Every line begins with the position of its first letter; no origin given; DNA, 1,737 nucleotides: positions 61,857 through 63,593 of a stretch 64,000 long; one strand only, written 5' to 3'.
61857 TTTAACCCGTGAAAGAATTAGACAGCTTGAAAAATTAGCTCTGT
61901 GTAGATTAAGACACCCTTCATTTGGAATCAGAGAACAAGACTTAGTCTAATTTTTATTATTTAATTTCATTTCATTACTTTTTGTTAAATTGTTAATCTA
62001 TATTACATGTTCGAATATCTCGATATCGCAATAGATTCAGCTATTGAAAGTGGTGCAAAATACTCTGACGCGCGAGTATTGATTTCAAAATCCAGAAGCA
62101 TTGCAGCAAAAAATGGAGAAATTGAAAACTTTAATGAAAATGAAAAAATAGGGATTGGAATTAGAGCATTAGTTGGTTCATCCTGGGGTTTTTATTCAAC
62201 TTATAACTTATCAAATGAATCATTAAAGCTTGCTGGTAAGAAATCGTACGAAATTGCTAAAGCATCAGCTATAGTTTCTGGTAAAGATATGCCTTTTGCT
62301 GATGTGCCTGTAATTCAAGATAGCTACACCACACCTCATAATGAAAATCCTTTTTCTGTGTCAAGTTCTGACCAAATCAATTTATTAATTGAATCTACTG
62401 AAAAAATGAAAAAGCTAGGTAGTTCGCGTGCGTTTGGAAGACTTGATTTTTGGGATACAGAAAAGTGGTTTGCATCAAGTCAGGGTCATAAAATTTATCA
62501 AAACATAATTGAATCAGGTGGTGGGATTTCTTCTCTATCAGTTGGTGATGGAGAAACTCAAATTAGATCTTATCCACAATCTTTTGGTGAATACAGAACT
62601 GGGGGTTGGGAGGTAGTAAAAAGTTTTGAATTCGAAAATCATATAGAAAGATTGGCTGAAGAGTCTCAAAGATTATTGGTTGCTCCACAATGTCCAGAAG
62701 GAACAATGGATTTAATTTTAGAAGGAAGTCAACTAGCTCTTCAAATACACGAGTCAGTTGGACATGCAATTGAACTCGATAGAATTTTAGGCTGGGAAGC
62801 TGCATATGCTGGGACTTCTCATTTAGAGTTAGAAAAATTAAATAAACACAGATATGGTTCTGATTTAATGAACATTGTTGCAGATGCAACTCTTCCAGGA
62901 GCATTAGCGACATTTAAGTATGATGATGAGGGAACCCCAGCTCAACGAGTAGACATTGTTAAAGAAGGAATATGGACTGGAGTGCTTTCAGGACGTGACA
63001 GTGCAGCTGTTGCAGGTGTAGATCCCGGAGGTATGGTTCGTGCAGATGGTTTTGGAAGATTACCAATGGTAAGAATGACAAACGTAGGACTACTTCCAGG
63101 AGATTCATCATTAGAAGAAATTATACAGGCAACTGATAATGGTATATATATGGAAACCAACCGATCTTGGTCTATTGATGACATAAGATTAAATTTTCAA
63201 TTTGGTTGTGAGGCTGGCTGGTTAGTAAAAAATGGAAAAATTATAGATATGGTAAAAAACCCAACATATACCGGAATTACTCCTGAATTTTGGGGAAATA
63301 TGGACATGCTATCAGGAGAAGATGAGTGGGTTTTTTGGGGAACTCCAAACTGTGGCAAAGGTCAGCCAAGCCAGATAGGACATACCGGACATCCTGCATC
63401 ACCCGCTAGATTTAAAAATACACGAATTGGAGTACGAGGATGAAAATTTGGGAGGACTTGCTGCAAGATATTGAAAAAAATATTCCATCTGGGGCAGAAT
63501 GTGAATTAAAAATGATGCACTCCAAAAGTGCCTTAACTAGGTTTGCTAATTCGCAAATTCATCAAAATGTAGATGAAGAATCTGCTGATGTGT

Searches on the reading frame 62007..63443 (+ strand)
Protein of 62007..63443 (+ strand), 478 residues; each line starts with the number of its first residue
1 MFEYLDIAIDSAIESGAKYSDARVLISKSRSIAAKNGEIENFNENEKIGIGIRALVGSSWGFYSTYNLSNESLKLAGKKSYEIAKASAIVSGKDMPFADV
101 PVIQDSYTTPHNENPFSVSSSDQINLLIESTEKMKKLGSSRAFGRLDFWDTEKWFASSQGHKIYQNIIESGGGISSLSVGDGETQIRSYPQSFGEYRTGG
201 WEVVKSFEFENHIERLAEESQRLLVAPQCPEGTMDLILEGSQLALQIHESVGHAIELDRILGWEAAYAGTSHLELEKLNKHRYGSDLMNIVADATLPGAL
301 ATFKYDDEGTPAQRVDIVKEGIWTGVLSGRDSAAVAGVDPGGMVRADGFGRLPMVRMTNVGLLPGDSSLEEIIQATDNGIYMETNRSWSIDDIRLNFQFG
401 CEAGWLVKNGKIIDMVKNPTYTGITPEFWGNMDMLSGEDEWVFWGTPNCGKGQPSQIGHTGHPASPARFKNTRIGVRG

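Call 10: search_protein_families(library=ncbifam, max_evalue=1e-10, proteins=[window:62007-63443:+])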
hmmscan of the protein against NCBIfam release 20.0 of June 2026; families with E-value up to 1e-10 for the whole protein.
window:62007-63443:+ (478 aa): 2 families
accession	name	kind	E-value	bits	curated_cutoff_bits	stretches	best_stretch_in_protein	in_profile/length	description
NF040952.1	Arch_mtprotase_TldD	equivalog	1.4e-43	149.3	635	1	9-461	4-432/443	zinc metalloprotease TldD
NF008006.0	PRK10735.1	equivalog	9.1e-30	103.5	513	1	191-458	201-464/481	metalloprotease TldD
